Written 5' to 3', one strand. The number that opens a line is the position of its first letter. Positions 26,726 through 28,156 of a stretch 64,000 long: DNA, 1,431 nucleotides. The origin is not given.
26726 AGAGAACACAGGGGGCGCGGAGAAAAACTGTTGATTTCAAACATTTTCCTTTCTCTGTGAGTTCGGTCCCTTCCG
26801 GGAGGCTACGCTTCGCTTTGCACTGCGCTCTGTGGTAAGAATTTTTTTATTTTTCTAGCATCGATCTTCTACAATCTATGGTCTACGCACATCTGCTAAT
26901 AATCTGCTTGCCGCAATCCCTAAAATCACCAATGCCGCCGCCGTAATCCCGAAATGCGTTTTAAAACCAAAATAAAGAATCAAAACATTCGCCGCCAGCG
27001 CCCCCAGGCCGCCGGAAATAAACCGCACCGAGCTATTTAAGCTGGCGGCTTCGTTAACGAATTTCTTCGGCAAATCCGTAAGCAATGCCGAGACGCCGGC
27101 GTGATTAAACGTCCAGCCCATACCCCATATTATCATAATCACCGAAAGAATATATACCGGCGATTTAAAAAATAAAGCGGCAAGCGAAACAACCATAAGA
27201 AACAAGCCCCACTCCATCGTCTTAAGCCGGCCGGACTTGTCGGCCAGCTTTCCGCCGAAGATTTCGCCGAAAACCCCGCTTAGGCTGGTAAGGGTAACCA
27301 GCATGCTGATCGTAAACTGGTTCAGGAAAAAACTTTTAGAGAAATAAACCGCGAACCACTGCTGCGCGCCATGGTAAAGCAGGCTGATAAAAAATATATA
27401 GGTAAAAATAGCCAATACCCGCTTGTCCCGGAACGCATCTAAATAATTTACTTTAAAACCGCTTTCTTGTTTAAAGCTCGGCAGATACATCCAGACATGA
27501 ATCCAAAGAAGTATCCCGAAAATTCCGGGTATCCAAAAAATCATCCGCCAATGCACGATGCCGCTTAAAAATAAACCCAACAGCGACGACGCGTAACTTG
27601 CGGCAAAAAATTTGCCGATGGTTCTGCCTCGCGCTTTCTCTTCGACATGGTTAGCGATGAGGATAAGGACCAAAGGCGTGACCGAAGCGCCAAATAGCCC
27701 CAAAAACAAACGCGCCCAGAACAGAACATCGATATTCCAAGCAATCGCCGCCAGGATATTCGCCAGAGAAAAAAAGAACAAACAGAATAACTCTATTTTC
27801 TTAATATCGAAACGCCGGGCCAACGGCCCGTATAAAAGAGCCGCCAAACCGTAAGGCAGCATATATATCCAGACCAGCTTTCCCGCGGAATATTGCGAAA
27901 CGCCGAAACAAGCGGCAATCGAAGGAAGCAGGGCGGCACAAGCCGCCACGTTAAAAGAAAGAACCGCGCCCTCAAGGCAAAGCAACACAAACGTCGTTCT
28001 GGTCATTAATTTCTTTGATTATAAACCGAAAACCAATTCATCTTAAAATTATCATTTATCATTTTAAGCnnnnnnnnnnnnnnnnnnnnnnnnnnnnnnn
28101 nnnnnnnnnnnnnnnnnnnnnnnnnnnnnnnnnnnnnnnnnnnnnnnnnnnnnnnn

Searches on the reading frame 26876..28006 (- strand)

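Call 72: search_protein_families(library=pfam, proteins=[window:26876-28006:-], max_evalue=0.00001)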
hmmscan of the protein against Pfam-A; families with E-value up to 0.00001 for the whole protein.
window:26876-28006:- (376 aa): 2 families
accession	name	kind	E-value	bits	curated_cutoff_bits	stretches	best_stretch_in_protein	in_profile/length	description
PF07690.21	MFS_1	-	1.9e-46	159.1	33.4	2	14-312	6-322/347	Major Facilitator Superfamily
PF00083.30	Sugar_tr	-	4.9e-07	29.4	22.3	0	39-173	37-190/452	Sugar (and other) transporter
